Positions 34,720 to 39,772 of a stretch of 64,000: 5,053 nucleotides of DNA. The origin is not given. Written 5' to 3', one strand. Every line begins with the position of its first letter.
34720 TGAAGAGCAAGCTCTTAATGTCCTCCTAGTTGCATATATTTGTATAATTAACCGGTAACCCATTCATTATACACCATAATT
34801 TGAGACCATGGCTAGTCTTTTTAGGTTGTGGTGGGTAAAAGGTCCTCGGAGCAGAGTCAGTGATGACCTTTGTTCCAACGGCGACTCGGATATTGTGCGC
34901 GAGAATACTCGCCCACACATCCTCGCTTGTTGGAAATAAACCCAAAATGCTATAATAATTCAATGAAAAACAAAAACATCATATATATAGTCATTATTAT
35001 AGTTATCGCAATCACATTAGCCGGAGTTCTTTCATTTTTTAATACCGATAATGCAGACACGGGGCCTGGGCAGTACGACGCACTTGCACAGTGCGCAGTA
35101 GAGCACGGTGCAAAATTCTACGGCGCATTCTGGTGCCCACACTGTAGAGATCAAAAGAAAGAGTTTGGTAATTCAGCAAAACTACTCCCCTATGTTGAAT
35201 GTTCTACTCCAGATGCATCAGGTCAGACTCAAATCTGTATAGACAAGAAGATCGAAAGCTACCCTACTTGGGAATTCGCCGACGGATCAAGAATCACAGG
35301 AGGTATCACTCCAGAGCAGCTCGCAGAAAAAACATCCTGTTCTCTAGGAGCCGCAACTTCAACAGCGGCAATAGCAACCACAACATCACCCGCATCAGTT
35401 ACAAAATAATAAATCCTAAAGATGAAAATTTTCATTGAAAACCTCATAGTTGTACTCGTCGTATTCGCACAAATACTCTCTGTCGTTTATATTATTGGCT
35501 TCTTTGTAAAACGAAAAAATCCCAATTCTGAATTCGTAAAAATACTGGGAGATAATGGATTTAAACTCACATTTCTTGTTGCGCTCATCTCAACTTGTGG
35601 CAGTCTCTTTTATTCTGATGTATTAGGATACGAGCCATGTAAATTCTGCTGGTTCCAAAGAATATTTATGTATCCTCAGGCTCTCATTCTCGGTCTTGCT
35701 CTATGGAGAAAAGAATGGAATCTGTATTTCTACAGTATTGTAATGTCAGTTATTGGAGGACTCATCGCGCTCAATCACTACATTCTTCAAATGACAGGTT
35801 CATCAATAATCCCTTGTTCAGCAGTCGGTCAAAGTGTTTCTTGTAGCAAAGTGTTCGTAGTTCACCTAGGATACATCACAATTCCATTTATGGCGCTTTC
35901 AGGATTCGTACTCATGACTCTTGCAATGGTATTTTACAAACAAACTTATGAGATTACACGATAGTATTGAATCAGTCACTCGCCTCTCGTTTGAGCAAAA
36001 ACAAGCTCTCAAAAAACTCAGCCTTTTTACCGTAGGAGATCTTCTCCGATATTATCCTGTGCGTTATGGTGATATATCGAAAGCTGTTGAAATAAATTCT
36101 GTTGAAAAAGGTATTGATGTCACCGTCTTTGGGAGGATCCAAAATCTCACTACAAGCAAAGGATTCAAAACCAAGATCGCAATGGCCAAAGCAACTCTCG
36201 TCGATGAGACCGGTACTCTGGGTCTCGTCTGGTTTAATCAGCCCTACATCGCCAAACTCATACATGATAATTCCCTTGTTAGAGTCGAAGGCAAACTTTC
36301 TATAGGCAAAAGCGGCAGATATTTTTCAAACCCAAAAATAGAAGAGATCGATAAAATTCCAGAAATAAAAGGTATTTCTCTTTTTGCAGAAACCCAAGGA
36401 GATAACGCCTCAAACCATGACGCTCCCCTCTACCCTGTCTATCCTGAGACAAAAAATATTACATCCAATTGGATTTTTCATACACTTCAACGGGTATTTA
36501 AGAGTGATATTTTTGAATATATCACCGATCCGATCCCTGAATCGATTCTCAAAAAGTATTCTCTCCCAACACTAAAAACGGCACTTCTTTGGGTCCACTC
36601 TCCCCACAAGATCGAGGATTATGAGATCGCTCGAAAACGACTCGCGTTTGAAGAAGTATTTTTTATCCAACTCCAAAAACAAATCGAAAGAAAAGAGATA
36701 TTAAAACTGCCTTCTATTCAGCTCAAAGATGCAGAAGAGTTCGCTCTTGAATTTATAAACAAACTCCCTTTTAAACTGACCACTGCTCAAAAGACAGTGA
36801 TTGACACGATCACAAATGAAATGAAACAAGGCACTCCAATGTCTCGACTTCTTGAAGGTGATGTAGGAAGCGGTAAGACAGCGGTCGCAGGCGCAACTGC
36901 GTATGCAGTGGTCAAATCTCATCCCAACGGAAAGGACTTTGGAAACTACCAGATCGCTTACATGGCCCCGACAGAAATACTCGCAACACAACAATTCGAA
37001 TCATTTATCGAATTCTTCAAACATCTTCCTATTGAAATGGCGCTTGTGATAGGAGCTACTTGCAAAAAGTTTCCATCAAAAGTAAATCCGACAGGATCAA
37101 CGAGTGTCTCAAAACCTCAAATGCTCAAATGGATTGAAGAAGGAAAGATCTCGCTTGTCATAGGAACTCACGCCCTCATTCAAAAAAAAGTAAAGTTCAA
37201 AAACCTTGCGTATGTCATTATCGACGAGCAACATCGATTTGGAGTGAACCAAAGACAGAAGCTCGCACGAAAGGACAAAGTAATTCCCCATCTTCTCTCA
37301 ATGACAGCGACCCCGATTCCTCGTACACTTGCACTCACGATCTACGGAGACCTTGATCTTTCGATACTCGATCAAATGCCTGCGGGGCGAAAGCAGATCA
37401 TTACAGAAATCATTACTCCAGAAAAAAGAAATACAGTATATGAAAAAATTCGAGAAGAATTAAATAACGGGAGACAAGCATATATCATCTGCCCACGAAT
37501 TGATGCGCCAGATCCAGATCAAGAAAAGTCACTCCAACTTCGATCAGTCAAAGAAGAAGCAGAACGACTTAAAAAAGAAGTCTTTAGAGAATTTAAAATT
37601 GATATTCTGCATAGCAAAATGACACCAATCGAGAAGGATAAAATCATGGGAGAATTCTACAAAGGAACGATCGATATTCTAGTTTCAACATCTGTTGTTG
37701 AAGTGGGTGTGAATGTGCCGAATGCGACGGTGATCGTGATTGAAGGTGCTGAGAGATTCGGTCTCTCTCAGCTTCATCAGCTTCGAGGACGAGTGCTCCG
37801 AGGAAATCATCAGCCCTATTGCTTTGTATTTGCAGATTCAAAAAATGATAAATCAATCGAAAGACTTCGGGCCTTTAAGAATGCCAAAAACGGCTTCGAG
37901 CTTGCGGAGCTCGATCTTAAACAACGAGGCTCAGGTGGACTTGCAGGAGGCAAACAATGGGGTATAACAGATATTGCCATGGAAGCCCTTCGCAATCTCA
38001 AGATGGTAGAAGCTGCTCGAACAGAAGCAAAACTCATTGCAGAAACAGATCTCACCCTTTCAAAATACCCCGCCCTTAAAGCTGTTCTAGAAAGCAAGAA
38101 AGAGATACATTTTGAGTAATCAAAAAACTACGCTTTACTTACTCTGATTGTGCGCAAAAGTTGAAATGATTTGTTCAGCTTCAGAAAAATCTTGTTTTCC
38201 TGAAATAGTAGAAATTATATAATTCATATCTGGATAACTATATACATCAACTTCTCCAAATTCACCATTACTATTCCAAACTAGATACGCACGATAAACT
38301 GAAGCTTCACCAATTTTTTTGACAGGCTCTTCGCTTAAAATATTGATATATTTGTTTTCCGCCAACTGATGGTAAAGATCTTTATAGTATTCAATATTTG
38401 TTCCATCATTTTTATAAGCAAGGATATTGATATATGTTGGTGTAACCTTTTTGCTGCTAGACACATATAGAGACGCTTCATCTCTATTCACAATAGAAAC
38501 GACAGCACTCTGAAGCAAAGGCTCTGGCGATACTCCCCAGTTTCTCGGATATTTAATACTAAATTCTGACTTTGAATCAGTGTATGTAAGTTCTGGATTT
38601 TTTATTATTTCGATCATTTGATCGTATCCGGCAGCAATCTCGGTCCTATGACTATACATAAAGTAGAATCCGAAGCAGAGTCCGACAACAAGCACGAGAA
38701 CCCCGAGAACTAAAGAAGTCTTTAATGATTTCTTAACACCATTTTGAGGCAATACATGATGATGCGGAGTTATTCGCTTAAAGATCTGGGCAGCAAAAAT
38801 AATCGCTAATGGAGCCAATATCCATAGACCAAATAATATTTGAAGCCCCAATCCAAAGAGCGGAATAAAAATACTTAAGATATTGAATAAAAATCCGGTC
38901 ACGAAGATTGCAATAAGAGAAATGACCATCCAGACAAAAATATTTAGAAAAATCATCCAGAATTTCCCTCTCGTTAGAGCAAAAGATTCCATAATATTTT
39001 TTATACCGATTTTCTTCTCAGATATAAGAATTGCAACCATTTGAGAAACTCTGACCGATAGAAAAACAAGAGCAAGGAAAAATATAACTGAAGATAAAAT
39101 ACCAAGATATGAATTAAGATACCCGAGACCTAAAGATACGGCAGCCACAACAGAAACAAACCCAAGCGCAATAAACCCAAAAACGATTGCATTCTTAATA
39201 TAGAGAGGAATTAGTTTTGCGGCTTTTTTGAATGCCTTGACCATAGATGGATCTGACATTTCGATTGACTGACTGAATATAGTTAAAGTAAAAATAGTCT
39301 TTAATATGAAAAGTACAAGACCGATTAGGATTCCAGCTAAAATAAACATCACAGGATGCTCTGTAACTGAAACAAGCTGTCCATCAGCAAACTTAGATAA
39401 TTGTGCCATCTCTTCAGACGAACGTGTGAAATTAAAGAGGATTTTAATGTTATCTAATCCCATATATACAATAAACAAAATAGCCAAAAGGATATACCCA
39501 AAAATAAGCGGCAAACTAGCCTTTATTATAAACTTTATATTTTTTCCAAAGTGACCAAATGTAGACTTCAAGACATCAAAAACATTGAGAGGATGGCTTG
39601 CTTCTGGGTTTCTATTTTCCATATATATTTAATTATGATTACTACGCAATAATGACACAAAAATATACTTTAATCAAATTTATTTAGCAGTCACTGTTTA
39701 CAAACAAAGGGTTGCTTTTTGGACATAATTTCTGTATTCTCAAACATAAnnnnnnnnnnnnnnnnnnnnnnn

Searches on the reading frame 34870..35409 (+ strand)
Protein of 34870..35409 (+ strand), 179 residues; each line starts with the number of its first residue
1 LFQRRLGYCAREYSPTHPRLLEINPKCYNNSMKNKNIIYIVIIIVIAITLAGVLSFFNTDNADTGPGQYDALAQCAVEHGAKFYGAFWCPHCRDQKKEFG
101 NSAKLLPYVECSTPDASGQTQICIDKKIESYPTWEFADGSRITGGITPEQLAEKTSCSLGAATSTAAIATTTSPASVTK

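Call 19: search_protein_families(library=pfam, proteins=[window:34870-35409:+], max_evalue=0.001)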
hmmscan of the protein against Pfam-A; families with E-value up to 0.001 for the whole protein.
window:34870-35409:+ (179 aa): 1 family
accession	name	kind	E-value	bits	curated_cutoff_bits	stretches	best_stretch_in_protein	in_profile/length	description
PF00085.26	Thioredoxin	-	0.00024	21.5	23.5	1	83-141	25-83/103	Thioredoxin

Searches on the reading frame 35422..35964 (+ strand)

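Call 19: search_protein_families(library=pfam, proteins=[window:35422-35964:+], max_evalue=0.001)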
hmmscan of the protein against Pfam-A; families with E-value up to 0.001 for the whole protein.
window:35422-35964:+ (180 aa): 1 family
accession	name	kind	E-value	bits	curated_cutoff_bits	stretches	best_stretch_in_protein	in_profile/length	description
PF02600.21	DsbB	-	1.8e-12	48.3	22.1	1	49-170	7-146/148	Disulfide bond formation protein DsbB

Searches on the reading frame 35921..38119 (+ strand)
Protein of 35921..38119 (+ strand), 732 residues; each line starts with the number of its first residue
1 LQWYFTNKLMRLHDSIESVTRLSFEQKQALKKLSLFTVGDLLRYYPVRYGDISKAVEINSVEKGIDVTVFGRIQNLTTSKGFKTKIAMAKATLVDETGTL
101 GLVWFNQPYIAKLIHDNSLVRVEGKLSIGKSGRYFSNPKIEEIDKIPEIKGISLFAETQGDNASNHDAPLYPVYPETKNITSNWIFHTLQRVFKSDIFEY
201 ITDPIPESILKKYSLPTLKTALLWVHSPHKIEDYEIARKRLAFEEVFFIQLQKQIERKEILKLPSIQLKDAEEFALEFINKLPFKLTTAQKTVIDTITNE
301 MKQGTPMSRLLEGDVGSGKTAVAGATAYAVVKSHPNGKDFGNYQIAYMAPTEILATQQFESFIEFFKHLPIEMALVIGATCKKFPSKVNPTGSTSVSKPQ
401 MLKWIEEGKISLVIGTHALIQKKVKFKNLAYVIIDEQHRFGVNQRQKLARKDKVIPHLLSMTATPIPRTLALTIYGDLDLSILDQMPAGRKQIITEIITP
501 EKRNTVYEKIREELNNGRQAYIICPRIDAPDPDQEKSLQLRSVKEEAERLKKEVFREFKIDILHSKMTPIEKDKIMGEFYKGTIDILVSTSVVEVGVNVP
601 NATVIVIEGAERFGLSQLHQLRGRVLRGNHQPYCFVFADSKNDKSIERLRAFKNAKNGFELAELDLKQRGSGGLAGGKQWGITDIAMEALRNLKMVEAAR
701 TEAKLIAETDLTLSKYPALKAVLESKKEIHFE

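Call 19: search_protein_families(library=pfam, proteins=[window:35921-38119:+], max_evalue=0.001)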
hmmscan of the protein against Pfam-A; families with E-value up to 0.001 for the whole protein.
window:35921-38119:+ (732 aa): 6 families
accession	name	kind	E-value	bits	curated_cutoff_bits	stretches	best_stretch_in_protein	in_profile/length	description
PF00270.35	DEAD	-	4.3e-21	75.8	26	1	288-470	2-164/167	DEAD/DEAH box helicase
PF00271.37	Helicase_C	-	7.6e-19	68.4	23.5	1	508-628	4-109/110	Helicase conserved C-terminal domain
PF17191.10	RecG_wedge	-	2.5e-18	66.6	23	1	25-159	11-144/162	RecG wedge domain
PF04851.21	ResIII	-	6.7e-12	46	22.5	1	284-465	2-162/164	Type III restriction enzyme, res subunit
PF01336.31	tRNA_anti-codon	-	3.2e-08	33.8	27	1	67-142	1-74/75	OB-fold nucleic acid binding domain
PF19833.4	RecG_dom3_C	-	5.6e-06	26.8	26.8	1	657-715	3-63/87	ATP-dependent DNA helicase RecG, domain 3, C-terminal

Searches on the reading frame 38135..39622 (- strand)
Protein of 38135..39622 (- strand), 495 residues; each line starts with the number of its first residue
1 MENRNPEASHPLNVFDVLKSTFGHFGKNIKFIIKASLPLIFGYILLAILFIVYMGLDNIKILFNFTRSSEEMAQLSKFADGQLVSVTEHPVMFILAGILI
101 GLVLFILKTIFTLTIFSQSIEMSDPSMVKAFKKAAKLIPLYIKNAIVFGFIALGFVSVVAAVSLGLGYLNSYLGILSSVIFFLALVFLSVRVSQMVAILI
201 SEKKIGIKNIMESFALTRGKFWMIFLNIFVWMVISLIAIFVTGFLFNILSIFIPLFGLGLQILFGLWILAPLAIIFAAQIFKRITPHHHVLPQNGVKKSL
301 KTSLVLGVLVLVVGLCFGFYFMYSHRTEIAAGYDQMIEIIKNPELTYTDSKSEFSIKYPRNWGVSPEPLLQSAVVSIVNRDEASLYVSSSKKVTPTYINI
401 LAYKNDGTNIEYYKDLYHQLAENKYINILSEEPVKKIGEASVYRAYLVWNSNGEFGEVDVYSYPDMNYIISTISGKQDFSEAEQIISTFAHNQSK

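Call 19: search_protein_families(library=pfam, proteins=[window:38135-39622:-], max_evalue=0.001)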
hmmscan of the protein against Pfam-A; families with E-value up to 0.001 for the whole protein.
window:38135-39622:- (495 aa): 0 families

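Call 61: search_protein_families(library=pfam, proteins=[window:38135-39622:-], max_evalue=5)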
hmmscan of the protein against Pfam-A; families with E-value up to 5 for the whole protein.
window:38135-39622:- (495 aa): 1 family
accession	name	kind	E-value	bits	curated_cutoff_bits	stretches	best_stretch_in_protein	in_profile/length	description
PF18933.6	PsbP_2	-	0.015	15.7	27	1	345-478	45-168/184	PsbP-like protein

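Call 62: search_solved_structures(query=window:38135-39622:-, max_evalue=10)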
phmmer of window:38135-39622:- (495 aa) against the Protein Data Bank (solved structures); distinct sequences matched with E-value up to 10: 0.
